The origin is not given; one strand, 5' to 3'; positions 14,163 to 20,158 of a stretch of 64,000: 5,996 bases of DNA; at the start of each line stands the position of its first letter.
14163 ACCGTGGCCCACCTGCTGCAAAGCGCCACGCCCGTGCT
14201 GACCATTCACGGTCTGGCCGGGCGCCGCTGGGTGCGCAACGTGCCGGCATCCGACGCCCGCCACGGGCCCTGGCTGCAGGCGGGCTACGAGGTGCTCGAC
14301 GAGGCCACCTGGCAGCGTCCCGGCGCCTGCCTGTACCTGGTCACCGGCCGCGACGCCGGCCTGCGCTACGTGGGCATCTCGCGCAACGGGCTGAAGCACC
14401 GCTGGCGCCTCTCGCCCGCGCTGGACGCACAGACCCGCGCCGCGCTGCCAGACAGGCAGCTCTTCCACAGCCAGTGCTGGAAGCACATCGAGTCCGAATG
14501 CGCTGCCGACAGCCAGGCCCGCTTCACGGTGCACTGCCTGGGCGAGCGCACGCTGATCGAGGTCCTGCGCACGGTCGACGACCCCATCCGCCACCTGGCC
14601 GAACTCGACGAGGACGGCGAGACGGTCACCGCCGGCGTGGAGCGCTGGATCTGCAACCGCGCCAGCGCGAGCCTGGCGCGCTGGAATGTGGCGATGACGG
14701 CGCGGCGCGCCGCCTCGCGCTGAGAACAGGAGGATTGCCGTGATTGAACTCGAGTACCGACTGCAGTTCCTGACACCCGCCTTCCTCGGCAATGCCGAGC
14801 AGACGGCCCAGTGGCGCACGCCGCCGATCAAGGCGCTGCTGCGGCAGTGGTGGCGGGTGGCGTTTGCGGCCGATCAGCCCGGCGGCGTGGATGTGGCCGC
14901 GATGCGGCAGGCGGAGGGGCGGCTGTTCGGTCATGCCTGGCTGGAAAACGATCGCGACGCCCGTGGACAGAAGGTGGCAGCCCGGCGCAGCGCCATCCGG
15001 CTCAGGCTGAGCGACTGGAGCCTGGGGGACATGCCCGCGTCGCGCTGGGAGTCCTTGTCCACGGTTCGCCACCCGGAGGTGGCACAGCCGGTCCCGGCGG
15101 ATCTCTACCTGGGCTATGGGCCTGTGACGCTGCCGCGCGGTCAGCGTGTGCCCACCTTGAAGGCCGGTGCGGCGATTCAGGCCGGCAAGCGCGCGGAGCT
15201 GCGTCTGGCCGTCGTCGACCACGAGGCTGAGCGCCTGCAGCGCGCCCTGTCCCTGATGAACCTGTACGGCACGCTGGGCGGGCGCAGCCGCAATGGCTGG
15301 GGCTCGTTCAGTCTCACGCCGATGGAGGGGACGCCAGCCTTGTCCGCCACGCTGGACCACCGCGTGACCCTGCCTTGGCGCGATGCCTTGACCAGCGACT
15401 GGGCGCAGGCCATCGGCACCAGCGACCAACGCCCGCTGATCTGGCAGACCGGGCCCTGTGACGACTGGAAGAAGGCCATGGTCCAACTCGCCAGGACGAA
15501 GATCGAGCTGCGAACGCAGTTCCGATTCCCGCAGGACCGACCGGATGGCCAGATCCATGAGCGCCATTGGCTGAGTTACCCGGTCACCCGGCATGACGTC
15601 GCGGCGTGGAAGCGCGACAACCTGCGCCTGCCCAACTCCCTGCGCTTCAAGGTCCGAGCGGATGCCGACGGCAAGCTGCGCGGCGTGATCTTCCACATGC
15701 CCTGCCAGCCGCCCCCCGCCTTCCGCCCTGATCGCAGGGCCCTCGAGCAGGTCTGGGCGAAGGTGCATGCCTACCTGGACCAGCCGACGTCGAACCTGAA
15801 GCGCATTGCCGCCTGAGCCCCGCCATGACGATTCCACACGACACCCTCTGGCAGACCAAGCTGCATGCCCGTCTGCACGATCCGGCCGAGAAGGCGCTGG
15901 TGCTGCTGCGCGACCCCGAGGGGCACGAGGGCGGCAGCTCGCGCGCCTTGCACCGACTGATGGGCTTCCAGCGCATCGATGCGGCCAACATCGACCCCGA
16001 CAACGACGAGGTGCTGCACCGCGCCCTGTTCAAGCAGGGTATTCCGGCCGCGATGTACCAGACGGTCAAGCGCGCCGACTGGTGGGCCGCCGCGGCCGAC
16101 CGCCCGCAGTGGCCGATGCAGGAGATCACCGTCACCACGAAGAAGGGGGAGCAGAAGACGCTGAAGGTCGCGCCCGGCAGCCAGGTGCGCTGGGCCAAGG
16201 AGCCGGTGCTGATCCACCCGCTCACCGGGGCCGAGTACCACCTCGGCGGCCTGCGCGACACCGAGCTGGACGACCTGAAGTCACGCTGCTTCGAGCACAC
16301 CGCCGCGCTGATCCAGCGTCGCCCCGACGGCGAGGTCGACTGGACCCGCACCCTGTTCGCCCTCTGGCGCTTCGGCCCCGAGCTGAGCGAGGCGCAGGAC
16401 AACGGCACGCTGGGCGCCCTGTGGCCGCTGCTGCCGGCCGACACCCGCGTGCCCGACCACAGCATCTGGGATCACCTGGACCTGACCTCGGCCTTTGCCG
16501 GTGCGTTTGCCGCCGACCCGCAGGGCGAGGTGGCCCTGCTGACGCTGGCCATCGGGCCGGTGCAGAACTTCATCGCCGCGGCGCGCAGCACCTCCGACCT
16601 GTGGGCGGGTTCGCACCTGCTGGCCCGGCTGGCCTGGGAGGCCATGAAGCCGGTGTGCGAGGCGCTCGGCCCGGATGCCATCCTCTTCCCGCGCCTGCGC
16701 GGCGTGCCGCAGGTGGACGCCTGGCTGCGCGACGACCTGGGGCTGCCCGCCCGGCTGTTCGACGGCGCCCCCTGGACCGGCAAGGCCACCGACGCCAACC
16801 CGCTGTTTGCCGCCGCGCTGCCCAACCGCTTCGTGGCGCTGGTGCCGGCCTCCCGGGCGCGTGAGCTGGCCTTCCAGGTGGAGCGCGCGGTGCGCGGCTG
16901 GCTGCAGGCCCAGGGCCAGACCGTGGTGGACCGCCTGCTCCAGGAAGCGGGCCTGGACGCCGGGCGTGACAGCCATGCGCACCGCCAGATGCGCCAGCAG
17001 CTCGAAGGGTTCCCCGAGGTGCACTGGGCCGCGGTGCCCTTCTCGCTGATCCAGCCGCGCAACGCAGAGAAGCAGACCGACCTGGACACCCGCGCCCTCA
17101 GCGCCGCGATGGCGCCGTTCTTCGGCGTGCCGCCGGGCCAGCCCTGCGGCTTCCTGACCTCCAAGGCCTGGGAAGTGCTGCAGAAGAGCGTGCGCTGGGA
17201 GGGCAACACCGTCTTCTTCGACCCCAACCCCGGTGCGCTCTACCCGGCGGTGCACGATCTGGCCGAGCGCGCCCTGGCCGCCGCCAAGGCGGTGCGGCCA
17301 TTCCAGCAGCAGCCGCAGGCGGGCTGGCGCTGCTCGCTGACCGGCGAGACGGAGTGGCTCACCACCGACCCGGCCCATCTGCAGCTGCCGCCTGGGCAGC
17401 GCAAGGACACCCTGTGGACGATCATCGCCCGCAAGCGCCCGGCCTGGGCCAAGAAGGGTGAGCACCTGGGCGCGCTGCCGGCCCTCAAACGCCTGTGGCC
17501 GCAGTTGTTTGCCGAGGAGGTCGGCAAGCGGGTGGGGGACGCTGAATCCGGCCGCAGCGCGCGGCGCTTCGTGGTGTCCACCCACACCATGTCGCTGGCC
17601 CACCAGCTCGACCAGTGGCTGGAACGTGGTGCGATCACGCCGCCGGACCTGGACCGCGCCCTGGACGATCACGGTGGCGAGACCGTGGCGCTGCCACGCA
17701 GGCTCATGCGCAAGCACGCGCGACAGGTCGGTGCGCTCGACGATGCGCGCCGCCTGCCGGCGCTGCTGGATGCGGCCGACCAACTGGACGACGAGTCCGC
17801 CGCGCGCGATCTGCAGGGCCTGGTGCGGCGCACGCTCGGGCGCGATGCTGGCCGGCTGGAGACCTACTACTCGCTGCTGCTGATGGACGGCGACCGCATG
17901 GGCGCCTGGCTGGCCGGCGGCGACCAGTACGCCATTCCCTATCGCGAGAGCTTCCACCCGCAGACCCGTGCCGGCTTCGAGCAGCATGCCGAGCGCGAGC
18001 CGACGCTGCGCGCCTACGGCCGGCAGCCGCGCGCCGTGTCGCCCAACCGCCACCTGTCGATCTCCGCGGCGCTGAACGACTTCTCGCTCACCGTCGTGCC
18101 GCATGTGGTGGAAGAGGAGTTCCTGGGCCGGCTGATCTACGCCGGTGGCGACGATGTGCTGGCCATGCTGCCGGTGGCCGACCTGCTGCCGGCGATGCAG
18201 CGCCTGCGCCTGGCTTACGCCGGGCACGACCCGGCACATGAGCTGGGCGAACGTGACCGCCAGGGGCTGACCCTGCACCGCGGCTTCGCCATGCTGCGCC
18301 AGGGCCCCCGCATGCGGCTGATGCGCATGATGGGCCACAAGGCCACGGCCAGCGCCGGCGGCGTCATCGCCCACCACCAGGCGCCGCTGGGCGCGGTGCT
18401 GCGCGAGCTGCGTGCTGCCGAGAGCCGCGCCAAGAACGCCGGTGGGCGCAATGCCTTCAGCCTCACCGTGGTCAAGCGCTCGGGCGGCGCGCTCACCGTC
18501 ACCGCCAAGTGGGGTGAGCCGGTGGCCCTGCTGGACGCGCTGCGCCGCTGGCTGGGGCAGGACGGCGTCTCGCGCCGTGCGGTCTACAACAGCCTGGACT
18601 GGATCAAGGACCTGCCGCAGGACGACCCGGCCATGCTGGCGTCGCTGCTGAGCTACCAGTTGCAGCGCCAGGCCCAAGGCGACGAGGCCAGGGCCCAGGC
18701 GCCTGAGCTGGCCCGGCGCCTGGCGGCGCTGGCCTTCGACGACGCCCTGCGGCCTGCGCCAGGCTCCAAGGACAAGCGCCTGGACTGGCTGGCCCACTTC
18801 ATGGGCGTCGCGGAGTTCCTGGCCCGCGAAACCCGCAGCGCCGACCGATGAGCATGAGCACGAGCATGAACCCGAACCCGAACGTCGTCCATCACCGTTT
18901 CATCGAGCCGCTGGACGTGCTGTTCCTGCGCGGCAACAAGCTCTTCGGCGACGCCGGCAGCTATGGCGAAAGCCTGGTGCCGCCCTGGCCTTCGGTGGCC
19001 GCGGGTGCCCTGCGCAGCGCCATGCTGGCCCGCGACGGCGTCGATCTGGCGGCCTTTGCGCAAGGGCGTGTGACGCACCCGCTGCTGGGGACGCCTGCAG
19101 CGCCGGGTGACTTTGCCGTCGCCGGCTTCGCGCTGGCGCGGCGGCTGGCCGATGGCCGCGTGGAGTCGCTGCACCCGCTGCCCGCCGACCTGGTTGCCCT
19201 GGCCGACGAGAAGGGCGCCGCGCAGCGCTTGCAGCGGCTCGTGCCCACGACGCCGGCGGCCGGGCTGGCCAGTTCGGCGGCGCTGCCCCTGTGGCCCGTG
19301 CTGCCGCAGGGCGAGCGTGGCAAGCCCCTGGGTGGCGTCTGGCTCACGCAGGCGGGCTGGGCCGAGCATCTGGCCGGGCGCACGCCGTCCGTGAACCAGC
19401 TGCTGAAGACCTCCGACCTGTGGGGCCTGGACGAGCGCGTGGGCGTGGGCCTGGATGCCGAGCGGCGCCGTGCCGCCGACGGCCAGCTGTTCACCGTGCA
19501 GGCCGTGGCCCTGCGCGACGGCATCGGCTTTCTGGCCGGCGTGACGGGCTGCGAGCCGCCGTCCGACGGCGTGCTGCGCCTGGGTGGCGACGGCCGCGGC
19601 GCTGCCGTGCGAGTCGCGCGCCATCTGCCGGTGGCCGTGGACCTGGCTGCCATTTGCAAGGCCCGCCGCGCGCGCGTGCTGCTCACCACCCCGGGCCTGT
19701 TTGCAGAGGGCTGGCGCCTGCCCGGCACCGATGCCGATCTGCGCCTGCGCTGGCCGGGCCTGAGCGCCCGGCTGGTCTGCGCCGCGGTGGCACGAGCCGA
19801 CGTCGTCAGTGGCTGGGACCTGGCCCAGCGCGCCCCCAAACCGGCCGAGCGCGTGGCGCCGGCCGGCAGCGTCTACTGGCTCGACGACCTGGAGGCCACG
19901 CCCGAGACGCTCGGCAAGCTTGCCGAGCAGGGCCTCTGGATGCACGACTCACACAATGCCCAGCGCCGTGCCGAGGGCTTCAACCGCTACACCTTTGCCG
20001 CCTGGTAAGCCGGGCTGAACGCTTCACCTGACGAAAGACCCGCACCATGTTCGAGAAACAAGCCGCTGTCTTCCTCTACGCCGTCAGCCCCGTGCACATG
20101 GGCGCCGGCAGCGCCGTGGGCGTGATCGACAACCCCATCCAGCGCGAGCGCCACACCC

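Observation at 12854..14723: NE0113-type CARF gene translationally coupled to a GIY-YIG-like gene at the head of the cmr operon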

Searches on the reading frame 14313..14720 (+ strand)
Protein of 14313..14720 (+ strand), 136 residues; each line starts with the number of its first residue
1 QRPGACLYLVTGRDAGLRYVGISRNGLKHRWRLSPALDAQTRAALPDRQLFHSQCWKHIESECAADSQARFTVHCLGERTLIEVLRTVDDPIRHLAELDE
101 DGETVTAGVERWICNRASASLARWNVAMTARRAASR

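Call 66: predict_structure(alignment_id=A4)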
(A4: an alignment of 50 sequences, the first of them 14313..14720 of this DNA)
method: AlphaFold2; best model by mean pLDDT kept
length: 136 residues; sequences in the alignment: 50
mean_pLDDT: 94.4   pTM: 0.85
mean pLDDT of the five models: 94.4, 93.2, 92.8, 92.8, 92.7
residues with pLDDT >= 90: 121; 70-90: 13; 50-70: 2; < 50: 0
segments of 3 or more residues with pLDDT < 50: none
pLDDT, mean of each block of 10 residues (from residue 1): 91 97 96 94 96 97 96 97 98 97 97 95 90 71
secondary structure, 60 per line:
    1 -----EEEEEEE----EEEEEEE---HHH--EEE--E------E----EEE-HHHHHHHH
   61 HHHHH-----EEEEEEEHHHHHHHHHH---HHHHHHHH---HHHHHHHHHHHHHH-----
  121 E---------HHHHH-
elements in order: E6-12 E17-23 E32-34 E49-51 H53-65 E71-77 H78-87 H91-98 H102-115 H131-135

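Call 70: fold_search(model_id=the predicted structure, library=pdb)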
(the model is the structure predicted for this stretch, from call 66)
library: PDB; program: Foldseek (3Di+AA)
matches with E <= 10: 317; with E <= 0.001: 0
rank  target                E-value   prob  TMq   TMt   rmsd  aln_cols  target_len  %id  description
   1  7sqx                  6.4e-01  0.15  0.24  0.14   6.2       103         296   14  Crystal Structure of Pseudomonas aeruginosa lytic polysaccharide monooxygenase CbpD (released 2022-07-20)
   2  8i6v_E                7.7e-01  0.04  0.17  0.05  13.6       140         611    9  Cryo-EM structure of the polyphosphate polymerase VTC complex(Vtc4/Vtc3/Vtc1) (released 2023-03-01)
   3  8qu8_A                8.2e-01  0.04  0.18  0.18  14.7       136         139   18  PROTAC-mediated complex of KRAS with VHL/Elongin-B/Elongin-C/Cullin-2/Rbx1 (released 2023-12-06)
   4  9umg_D                9.9e-01  0.04  0.17  0.07  14.2       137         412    8  Cryo-EM structure of VTC complex(Vtc5/Vtc4/Vtc3/Vtc1) (released 2026-01-21)
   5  7qca_LM0              1.3e+00  0.03  0.14  0.16  19.2       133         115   12  Spraguea lophii ribosome (released 2022-11-30)
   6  6dxu_B                1.4e+00  0.05  0.17  0.04  13.3        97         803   12  Crystal Structure of Parabacteroides merdae Beta-Glucuronidase (GUS) (released 2019-02-27)
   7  6rd4_R                1.5e+00  0.02  0.13  0.11  15.1       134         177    5  CryoEM structure of Polytomella F-ATP synthase, Full dimer, composite map (released 2019-07-03)
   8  5w3v_B                1.6e+00  0.13  0.20  0.16   8.0        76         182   14  Crystal Structure of macaque APOBEC3H in complex with RNA (released 2017-10-25)
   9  6hts_D                1.6e+00  0.05  0.23  0.09  17.3       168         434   12  Cryo-EM structure of the human INO80 complex bound to nucleosome (released 2018-11-07)
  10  6bc8_A                1.6e+00  0.04  0.18  0.13  12.2        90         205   10  Crystal structure of Rev7-R124A/Rev3-RBM2 (residues 1988-2014) complex (released 2018-08-01)
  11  8zz9_A                1.6e+00  0.04  0.18  0.12  12.2        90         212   10  Structure of the human Rev7 dimer (released 2018-07-30)
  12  7jqe                  1.6e+00  0.01  0.14  0.06  28.3       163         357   10  Structure of an extracellular fragment of EsaA from Streptococcus gallolyticus (released 2020-11-11)
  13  9gsx_L                1.9e+00  0.10  0.24  0.07   8.9       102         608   10  Campylobacter hook-filament junction-cap complex (released 2025-04-09)
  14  3r4r_A                1.9e+00  0.08  0.22  0.12   9.9       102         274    8  Crystal structure of a fimbrial assembly protein (BDI_3522) from Parabacteroides distasonis ATCC 8503 at 2.38 A resolu (released 2011-03-30)
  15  9ca7_I                1.9e+00  0.03  0.17  0.06  17.8       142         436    9  Cryo-EM structure of human SRCAP-nucleosome complex in the fully-engaged state (composite structure) (released 2025-06-18)
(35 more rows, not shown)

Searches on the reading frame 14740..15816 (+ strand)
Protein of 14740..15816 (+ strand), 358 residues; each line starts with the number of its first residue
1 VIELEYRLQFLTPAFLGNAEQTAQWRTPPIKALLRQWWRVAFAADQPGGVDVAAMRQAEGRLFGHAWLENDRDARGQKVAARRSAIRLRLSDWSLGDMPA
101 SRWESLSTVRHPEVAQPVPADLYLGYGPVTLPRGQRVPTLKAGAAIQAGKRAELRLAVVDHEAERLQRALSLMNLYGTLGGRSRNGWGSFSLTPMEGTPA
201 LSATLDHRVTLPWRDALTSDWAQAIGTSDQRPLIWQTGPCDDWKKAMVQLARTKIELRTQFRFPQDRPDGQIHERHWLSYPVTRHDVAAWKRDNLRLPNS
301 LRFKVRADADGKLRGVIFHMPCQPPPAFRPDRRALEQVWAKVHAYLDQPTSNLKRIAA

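Call 6: search_protein_families(library=pfam, proteins=[window:14740-15816:+], max_evalue=1)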
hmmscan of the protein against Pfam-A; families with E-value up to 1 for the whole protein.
window:14740-15816:+ (358 aa): 3 families
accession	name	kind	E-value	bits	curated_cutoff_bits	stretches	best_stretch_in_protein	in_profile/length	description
PF03787.20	RAMPs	-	1.2e-05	26.4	22.1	1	8-191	2-189/189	RAMP superfamily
PF19760.4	DUF6247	-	0.007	17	26.9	1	23-66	38-81/99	Family of unknown function (DUF6247)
PF13088.12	BNR_2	-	0.085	12.6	31.4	1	185-243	102-159/277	BNR repeat-like domain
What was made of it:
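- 14740..15816 (+): cmr1 (RAMP). call 6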

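Call 7: search_protein_families(library=ncbifam, proteins=[window:14740-15816:+], max_evalue=1)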
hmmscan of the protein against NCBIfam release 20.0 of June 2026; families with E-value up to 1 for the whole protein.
window:14740-15816:+ (358 aa): 0 families

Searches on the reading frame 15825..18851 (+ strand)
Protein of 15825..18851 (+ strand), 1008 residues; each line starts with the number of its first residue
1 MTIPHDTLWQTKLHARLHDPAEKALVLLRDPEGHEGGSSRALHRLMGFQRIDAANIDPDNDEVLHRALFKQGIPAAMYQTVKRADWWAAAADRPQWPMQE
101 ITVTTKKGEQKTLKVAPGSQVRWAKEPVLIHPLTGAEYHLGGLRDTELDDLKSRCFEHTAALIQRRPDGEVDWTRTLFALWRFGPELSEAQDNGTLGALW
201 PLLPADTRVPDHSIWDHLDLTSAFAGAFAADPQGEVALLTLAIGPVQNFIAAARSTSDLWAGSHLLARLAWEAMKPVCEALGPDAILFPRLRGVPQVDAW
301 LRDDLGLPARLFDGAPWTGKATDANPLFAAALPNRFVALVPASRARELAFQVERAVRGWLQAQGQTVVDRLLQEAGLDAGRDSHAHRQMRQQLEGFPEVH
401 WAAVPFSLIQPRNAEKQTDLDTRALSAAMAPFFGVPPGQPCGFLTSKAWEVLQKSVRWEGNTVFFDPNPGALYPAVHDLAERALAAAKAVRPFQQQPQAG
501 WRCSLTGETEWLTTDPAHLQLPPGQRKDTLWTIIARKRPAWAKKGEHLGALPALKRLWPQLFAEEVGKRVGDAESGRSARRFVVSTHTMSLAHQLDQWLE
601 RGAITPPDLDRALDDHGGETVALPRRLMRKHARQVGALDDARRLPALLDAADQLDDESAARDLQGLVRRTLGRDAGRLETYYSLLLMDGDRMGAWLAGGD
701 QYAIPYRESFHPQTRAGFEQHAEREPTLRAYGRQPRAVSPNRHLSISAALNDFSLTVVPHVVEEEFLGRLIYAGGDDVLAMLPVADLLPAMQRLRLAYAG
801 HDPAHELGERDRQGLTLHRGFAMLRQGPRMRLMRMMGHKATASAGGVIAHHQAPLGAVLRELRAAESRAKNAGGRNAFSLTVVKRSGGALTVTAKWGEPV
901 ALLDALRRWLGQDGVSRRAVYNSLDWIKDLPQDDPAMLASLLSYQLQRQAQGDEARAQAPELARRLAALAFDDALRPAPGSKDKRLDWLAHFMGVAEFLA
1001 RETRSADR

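Call 6: search_protein_families(library=pfam, proteins=[window:15825-18851:+], max_evalue=1)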
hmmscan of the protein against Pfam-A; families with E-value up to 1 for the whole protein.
window:15825-18851:+ (1008 aa): 2 families
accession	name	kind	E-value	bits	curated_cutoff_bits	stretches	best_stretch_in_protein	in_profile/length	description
PF12469.13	Cmr2_N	-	1.4e-30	106.1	25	1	238-360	1-106/111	CRISPR-associated protein Cmr2, N-terminal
PF22335.1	Cas10-Cmr2_palm2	-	5.5e-25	88.5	27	1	681-878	1-132/133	Cas10/Cmr2, second palm domain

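Call 7: search_protein_families(library=ncbifam, proteins=[window:15825-18851:+], max_evalue=1)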
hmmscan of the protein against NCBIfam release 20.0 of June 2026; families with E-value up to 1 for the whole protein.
window:15825-18851:+ (1008 aa): 3 families
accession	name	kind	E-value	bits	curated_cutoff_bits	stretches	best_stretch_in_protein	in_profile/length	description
TIGR02577.1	cas_TM1794_Cmr2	equivalog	5.3e-61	207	79.4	1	238-871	2-510/510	type III-B CRISPR-associated protein Cas10/Cmr2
TIGR02578.2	cas_TM1811_Csm1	equivalog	6e-13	48.4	170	2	838-966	599-729/753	type III-A CRISPR-associated protein Cas10/Csm1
TIGR03398.1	plc_access_R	equivalog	0.43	11.2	99.1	1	344-407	23-88/141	phospholipase C accessory protein PlcR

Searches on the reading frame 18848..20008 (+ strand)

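Call 6: search_protein_families(library=pfam, proteins=[window:18848-20008:+], max_evalue=1)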
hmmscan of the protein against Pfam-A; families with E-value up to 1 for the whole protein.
window:18848-20008:+ (386 aa): 1 family
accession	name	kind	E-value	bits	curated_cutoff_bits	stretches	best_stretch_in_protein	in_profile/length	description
PF09700.15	Cas_Cmr3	-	5.1e-68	230.6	21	1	19-381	3-362/367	CRISPR-associated protein (Cas_Cmr3)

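Call 7: search_protein_families(library=ncbifam, proteins=[window:18848-20008:+], max_evalue=1)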
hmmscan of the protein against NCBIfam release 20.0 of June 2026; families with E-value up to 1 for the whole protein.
window:18848-20008:+ (386 aa): 2 families
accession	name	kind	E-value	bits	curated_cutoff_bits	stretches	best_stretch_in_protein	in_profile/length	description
TIGR01888.1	cas_cmr3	equivalog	1.8e-27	96.4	100.4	1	19-355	3-320/346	type III-B CRISPR module-associated protein Cmr3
TIGR02674.1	cas_cyan_RAMP_2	equivalog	0.00012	21.3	177.3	1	312-383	323-389/402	type III-D CRISPR-associated RAMP protein Csx10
